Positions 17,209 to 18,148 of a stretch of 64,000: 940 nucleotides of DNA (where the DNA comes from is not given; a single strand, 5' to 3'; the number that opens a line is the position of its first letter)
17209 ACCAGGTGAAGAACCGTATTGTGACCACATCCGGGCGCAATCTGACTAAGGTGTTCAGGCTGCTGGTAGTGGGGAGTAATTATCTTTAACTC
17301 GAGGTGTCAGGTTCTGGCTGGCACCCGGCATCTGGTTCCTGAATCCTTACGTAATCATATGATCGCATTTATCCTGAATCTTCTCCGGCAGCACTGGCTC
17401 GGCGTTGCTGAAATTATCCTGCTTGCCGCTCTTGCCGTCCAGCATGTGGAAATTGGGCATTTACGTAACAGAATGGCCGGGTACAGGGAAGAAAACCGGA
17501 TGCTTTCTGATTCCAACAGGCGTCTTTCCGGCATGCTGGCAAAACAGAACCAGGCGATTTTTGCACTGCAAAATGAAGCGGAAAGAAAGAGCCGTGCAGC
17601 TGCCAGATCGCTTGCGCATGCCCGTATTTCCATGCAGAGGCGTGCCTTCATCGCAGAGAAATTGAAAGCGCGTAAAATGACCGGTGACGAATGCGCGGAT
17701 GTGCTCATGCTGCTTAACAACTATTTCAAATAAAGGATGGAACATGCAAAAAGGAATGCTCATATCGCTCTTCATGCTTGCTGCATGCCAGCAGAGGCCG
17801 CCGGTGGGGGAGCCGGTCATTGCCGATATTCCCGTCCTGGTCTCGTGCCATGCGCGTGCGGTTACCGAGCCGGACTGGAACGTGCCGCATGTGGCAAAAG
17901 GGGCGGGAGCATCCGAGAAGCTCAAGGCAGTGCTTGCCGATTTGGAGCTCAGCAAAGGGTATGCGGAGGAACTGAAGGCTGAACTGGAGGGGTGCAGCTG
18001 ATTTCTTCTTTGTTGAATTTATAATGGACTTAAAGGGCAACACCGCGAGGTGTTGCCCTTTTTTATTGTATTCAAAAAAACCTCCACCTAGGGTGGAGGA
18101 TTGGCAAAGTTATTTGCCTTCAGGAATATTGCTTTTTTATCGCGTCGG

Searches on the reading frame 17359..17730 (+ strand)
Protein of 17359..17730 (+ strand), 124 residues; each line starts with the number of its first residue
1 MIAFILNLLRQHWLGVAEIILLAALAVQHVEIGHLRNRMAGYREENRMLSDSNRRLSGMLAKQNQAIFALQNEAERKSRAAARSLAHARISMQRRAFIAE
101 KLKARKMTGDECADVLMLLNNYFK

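Call 88: search_protein_families(library=phrogs, proteins=[window:17359-17730:+], max_evalue=0.001)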
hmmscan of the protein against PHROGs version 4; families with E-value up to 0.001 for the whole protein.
window:17359-17730:+ (124 aa): 1 family
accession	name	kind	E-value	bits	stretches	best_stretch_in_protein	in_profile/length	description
phrog_3774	-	unknown function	7e-07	30.6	1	17-113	12-110/122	-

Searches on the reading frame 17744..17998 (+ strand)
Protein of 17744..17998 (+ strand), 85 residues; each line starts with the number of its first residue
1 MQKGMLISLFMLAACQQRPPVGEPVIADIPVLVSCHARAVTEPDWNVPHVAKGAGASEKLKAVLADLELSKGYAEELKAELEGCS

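Call 88: search_protein_families(library=phrogs, proteins=[window:17744-17998:+], max_evalue=0.001)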
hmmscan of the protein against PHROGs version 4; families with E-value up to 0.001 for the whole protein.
window:17744-17998:+ (85 aa): 1 family
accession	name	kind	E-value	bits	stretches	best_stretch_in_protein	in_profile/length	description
phrog_3580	-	unknown function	4.8e-11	43.8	1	2-84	2-85/87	-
